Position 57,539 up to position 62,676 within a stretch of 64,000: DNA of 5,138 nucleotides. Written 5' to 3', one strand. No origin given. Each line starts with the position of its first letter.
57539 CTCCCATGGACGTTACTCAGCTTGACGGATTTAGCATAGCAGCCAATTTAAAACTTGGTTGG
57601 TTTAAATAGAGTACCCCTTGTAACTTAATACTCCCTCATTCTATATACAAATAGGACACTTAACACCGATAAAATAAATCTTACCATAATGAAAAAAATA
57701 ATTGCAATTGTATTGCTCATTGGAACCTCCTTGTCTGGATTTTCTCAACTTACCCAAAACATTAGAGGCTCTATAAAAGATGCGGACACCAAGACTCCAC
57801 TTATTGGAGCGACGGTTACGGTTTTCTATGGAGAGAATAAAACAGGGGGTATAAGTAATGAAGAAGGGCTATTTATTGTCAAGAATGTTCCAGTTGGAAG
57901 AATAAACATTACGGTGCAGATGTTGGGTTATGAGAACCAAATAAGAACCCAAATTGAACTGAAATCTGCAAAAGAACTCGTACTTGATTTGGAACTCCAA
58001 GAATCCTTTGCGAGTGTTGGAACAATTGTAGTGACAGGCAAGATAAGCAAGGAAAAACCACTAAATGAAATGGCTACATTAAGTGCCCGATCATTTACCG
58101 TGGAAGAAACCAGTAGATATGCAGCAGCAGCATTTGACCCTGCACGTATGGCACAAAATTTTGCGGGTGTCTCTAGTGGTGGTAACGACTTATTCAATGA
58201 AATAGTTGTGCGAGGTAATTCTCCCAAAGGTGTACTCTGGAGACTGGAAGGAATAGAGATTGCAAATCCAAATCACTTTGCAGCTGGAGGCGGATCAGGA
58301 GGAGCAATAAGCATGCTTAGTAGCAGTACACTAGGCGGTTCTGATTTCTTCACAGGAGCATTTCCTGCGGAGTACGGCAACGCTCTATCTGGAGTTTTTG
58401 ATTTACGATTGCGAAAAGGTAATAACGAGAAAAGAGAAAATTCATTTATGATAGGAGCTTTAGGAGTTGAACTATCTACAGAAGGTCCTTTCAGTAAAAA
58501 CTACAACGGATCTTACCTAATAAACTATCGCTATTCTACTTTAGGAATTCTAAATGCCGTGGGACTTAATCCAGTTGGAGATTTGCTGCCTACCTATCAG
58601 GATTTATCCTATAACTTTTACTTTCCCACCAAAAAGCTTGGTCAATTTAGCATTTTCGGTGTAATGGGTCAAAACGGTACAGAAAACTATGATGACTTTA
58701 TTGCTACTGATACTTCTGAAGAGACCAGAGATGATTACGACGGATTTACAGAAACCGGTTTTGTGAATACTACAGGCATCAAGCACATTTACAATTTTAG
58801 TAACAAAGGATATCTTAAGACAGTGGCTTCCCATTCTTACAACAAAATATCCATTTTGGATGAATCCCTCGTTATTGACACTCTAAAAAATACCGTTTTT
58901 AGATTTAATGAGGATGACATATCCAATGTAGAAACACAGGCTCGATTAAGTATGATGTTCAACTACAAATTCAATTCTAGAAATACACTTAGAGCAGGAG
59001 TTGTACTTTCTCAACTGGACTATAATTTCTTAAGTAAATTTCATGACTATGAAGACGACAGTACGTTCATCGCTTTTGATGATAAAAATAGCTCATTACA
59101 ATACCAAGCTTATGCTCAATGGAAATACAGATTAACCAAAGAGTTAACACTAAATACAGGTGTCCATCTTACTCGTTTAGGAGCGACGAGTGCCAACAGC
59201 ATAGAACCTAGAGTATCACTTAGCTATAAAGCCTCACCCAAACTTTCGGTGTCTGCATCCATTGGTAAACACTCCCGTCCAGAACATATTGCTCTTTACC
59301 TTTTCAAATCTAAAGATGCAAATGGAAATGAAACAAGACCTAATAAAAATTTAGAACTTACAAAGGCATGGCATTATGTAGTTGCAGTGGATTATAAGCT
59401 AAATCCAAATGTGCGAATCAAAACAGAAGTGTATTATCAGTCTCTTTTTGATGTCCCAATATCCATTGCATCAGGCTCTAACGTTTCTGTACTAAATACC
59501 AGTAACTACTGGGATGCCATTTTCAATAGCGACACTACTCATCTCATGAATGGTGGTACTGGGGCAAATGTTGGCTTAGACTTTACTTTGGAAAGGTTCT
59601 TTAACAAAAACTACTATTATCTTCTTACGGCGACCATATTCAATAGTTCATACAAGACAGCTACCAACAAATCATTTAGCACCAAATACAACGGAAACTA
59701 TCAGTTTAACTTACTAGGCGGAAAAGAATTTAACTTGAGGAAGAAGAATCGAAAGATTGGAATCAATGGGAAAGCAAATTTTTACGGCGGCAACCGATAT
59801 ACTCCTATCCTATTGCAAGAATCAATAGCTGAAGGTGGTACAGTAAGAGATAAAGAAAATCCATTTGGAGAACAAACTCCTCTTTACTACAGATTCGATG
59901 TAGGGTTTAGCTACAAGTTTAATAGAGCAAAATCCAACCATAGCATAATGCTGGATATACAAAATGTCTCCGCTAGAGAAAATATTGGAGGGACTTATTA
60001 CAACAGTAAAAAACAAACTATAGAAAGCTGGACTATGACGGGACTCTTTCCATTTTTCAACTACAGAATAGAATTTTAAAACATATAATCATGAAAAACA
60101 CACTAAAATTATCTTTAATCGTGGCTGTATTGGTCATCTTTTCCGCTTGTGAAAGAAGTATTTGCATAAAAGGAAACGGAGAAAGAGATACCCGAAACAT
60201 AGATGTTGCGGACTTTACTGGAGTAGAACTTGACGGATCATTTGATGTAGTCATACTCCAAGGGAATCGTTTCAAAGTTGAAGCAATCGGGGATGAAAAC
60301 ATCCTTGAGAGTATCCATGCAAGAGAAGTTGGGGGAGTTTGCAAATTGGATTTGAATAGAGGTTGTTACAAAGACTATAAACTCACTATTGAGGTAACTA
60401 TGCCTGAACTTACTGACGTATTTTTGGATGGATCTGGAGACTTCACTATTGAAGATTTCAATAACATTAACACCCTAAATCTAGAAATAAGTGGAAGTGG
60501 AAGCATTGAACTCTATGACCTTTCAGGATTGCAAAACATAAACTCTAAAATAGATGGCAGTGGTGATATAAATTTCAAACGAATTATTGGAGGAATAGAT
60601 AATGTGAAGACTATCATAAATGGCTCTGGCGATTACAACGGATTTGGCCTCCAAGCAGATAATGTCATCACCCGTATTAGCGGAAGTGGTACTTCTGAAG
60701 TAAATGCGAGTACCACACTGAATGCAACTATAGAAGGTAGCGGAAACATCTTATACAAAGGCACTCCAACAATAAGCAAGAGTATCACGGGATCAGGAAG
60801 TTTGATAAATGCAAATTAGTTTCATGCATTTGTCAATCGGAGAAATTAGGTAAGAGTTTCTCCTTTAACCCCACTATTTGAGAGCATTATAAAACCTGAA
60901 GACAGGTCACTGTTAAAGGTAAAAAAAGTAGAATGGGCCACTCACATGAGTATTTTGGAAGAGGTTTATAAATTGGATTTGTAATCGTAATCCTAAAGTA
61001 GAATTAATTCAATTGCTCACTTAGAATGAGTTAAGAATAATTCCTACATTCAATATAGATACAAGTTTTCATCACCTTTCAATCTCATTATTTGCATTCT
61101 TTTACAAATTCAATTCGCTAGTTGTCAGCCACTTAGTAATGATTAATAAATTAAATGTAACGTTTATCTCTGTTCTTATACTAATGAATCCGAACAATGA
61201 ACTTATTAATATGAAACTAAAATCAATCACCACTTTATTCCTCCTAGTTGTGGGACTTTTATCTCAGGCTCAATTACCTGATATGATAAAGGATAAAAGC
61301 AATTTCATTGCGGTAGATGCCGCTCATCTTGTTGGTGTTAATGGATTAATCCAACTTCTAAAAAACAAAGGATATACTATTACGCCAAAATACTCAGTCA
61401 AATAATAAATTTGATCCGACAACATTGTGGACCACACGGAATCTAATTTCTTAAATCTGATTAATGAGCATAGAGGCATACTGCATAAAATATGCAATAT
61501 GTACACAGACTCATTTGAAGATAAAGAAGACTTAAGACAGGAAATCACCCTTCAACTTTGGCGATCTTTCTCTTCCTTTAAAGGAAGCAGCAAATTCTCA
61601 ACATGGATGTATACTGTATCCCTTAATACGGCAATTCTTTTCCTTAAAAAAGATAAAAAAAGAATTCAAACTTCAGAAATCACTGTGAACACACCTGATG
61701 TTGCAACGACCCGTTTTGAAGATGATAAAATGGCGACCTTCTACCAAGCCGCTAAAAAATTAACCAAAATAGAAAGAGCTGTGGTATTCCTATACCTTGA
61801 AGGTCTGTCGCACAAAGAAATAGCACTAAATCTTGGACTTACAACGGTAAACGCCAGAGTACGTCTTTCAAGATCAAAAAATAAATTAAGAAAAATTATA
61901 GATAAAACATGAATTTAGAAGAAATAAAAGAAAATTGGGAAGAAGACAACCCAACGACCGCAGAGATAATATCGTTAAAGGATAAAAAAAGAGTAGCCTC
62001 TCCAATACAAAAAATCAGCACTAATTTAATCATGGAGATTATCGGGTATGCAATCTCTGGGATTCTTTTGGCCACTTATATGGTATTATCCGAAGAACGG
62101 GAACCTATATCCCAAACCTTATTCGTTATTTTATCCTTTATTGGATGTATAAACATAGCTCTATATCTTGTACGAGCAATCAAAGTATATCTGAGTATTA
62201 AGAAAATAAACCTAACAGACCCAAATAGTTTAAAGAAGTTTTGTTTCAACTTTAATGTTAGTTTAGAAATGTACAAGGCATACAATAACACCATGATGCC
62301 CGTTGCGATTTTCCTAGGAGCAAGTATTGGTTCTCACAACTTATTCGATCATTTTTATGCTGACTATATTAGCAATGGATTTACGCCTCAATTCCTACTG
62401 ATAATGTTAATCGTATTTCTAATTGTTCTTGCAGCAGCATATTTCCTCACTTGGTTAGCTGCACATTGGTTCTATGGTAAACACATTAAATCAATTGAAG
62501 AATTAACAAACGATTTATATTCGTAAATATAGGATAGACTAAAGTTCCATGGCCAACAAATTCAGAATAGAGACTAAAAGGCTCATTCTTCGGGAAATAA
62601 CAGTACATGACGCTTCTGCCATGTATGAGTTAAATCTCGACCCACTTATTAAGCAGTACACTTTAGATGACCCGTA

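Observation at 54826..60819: ECF sigma module: anti-sigma, DUF4097, OM beta-barrel, CarbopepD-TonB receptor and DUF2807 as one co-directional block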

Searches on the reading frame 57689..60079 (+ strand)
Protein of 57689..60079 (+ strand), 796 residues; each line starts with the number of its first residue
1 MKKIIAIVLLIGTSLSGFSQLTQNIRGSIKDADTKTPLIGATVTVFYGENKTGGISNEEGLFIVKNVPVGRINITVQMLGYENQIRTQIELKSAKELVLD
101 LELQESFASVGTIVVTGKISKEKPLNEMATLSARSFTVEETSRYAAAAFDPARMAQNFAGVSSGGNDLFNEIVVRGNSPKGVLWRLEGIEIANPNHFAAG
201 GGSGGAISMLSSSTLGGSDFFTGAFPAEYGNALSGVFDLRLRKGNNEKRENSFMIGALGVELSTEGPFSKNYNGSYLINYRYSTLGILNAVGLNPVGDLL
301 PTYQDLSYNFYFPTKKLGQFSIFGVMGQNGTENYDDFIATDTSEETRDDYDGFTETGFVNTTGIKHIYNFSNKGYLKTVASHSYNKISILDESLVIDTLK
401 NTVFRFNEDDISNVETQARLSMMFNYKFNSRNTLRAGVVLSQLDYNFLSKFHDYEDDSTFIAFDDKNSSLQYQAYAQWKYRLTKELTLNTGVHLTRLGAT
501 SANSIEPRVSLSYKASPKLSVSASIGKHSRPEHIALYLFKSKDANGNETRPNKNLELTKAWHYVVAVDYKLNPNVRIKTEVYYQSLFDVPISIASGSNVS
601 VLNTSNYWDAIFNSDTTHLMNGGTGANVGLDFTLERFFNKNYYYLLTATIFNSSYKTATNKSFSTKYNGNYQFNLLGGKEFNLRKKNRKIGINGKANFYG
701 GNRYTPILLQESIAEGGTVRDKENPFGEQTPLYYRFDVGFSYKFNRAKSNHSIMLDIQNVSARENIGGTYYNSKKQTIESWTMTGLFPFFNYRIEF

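Call 3: search_protein_families(library=pfam, proteins=[window:57689-60079:+], max_evalue=0.01)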
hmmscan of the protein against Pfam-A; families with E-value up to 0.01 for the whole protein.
window:57689-60079:+ (796 aa): 4 families
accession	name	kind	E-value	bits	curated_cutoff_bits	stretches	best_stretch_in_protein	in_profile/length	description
PF13620.12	CarboxypepD_reg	-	2e-14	54.1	32.3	1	25-104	2-82/82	Carboxypeptidase regulatory-like domain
PF13715.12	CarbopepD_reg_2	-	1.2e-12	48.1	32.2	1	25-115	1-88/88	CarboxypepD_reg-like domain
PF00593.30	TonB_dep_Rec_b-barrel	-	2.3e-10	41.3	27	1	320-760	38-436/436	TonB dependent receptor-like, beta-barrel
PF07715.20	Plug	-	3.7e-05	24.6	23.9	1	147-236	21-107/107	TonB-dependent Receptor Plug Domain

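Call 4: search_protein_families(library=ncbifam, proteins=[window:57689-60079:+], max_evalue=0.01)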
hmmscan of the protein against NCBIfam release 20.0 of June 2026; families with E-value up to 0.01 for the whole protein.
window:57689-60079:+ (796 aa): 0 families

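Call 66: search_solved_structures(query=window:57689-60076:+, max_evalue=0.01)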
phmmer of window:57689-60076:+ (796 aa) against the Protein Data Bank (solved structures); distinct sequences matched with E-value up to 0.01: 0.

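Call 91: find_related_loci(query=window:57689-60076:+, collection=metagenome_contigs, flank=6000)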
Query window:57689-60076:+ (796 aa) in metagenome_contigs; peptide patterns used: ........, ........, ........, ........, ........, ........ (x = any residue, [..] = any of these).
134 stretches matched a pattern; 4 encode a relative of the query (tblastn E <= 1e-3); 4 distinct loci.
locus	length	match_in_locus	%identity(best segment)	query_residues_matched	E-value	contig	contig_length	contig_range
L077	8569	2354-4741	80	1-796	0e+0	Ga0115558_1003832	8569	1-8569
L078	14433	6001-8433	39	1-796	2e-167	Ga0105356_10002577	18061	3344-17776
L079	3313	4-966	34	478-796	3e-51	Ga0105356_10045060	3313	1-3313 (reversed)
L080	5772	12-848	37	520-796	3e-46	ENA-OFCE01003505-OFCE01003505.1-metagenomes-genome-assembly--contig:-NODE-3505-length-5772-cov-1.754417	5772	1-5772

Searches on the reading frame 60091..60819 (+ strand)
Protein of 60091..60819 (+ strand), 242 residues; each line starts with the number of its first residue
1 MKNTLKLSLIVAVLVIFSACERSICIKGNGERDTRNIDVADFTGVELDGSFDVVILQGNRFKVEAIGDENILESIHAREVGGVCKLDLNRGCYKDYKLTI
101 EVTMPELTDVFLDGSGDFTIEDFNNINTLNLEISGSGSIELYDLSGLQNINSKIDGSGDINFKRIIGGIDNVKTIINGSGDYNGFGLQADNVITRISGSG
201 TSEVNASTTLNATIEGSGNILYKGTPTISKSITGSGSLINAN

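Call 3: search_protein_families(library=pfam, proteins=[window:60091-60819:+], max_evalue=0.01)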
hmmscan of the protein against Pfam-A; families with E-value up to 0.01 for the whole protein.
window:60091-60819:+ (242 aa): 1 family
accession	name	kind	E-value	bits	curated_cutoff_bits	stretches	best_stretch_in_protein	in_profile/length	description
PF10988.14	DUF2807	-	4.7e-37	127.9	24.2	1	41-226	1-181/181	Putative auto-transporter adhesin, head GIN domain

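Call 4: search_protein_families(library=ncbifam, proteins=[window:60091-60819:+], max_evalue=0.01)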
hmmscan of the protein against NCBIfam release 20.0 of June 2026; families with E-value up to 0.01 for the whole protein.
window:60091-60819:+ (242 aa): 0 families

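Call 67: search_solved_structures(query=A5, max_evalue=0.01)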
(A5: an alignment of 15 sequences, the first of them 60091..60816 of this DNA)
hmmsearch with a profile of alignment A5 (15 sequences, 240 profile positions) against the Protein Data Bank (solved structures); distinct sequences matched with E-value up to 0.01: 7.
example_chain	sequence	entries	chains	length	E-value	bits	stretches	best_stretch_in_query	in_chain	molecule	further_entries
3jx8_A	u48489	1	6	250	1.5e-50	175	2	113-239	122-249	Putative lipoprotein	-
3lyc_A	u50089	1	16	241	1.2e-44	155.6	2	115-239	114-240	Putative pectinase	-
4opw_A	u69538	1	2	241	1.1e-39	139.4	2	122-239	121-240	Uncharacterized protein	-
3pet_A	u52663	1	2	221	1.8e-38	135.4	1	34-238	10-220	Putative adhesin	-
3ljy_A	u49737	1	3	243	3.2e-38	134.6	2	120-239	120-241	putative adhesin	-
7muc_AM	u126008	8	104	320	5.7e-20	74.8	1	9-162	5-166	DUF2807 domain-containing protein | Putative auto-transporter adhesin head GIN domain-containing protein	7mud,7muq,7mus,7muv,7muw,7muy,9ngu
4ygu_A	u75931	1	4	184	2e-18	69.8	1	32-180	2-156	putative adhesin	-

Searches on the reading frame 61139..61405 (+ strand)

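Call 3: search_protein_families(library=pfam, proteins=[window:61139-61405:+], max_evalue=0.01)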
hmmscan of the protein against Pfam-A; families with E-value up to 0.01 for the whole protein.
window:61139-61405:+ (88 aa): 1 family
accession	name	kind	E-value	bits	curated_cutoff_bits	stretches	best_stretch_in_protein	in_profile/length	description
PF01963.22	TraB_PrgY_gumN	-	5e-10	40.1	26.8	1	45-83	224-263/263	TraB/PrgY/gumN family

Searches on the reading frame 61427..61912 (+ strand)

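Call 3: search_protein_families(library=pfam, proteins=[window:61427-61912:+], max_evalue=0.01)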
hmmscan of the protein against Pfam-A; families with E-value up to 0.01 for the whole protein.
window:61427-61912:+ (161 aa): 3 families
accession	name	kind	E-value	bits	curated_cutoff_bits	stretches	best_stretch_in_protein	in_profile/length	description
PF04542.20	Sigma70_r2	-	1.8e-12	47.3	24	1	11-78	1-70/71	Sigma-70 region 2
PF08281.18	Sigma70_r4_2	-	1.4e-10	41.1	25.7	1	106-154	5-54/54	Sigma-70, region 4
PF04545.22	Sigma70_r4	-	9.4e-05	22.3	24.1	1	110-156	3-50/50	Sigma-70, region 4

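Call 4: search_protein_families(library=ncbifam, proteins=[window:61427-61912:+], max_evalue=0.01)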
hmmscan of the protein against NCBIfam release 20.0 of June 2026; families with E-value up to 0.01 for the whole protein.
window:61427-61912:+ (161 aa): 85 families (the best 25 are shown)
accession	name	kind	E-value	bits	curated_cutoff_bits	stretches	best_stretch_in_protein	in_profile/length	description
TIGR02937.1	sigma70-ECF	superfamily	2.4e-23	82.5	42.9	1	11-157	6-164/165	sigma-70 family RNA polymerase sigma factor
NF006089.0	PRK08241.1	subfamily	1.1e-17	64.1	240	1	4-94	20-110/343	RNA polymerase subunit sigma-70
NF008888.0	PRK11922.1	equivalog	1.8e-16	60.5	204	1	5-160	29-198/231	RNA polymerase sigma factor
TIGR02985.1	Sig70_bacteroi1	subfamily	1.2e-15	58.1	126.4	1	8-157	3-161/162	RNA polymerase sigma-70 factor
TIGR02989.1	Sig-70_gvs1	subfamily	1.7e-15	57.3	124.55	1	7-156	2-156/158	RNA polymerase sigma-70 factor, Rhodopirellula/Verrucomicrobium family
NF058625.1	sigma_PG0214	equivalog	1.8e-15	57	130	1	5-160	3-163/170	GFO_1088 family ECF-type sigma factor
TIGR02959.1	SigZ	equivalog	3.3e-15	56.3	168.65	1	16-158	5-148/170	RNA polymerase sigma factor SigZ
NF004113.0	PRK05602.1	equivalog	6.7e-15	55.3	208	1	10-160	49-203/211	RNA polymerase sigma factor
TIGR02960.1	SigX5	hypoth_equivalog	1.1e-14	54.3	264.75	1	5-91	4-90/322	RNA polymerase sigma-70 factor, TIGR02960 family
NF007216.0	PRK09638.1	equivalog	2.4e-14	53.5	194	1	7-159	19-175/180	RNA polymerase sigma factor SigY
TIGR02954.1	Sig70_famx3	hypoth_equivalog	2.7e-14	53.3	188.5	1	5-160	15-169/170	RNA polymerase sigma-70 factor, TIGR02954 family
NF006930.0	PRK09415.1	subfamily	2.9e-14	53.3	198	1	9-160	19-177/179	RNA polymerase factor sigma C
TIGR02983.1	SigE-fam_strep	subfamily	2.9e-14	53.3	141.55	1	3-157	3-157/162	SigE family RNA polymerase sigma factor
NF007215.0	PRK09637.1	equivalog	3.3e-14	53.3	212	1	11-158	6-154/181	RNA polymerase sigma factor SigZ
NF009171.0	PRK12518.1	equivalog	5.5e-14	52.4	208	1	16-159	41-185/191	RNA polymerase sigma factor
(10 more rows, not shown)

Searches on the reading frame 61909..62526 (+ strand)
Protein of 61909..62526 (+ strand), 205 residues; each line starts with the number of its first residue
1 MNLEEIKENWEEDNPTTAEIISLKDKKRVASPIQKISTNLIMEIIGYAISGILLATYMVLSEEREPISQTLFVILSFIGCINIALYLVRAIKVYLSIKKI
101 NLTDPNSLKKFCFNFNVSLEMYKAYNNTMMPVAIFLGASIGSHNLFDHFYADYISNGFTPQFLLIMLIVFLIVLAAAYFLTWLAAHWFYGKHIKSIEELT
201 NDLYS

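Call 3: search_protein_families(library=pfam, proteins=[window:61909-62526:+], max_evalue=0.01)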
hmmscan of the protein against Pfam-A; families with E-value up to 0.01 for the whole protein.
window:61909-62526:+ (205 aa): 0 families

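Call 4: search_protein_families(library=ncbifam, proteins=[window:61909-62526:+], max_evalue=0.01)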
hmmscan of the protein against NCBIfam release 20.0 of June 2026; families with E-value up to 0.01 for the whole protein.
window:61909-62526:+ (205 aa): 1 family
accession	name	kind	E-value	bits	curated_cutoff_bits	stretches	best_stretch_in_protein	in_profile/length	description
NF038216.1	ABZJ_00895_fam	subfamily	6.1e-05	22.9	33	0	156-194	95-133/134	ABZJ_00895 family protein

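Call 5: search_protein_families(library=pfam, proteins=[window:61909-62526:+], max_evalue=10)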
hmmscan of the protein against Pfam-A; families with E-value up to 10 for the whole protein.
window:61909-62526:+ (205 aa): 7 families
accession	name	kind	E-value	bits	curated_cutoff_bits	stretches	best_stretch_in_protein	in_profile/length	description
PF07331.16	TctB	-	0.06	14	29.1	1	40-93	84-134/137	Tripartite tricarboxylate transporter TctB family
PF06963.18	FPN1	-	0.12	11.4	24.6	2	35-84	70-121/430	Ferroportin1 (FPN1)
PF00122.25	E1-E2_ATPase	-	0.19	11.6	28.1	1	23-99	101-177/181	E1-E2 ATPase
PF23143.1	2TM_P5A-ATPase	-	0.2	12.2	27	1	167-189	36-58/70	P5A-ATPase, transmembrane helical hairpin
PF06305.16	LapA_dom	-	0.7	10.3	28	1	164-201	19-54/64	Lipopolysaccharide assembly protein A domain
PF06170.17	DUF983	-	0.99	10.2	22.6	1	47-93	32-78/85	Protein of unknown function (DUF983)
PF05154.21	TM2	-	5.8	7.6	27.9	1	171-193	6-28/51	TM2 domain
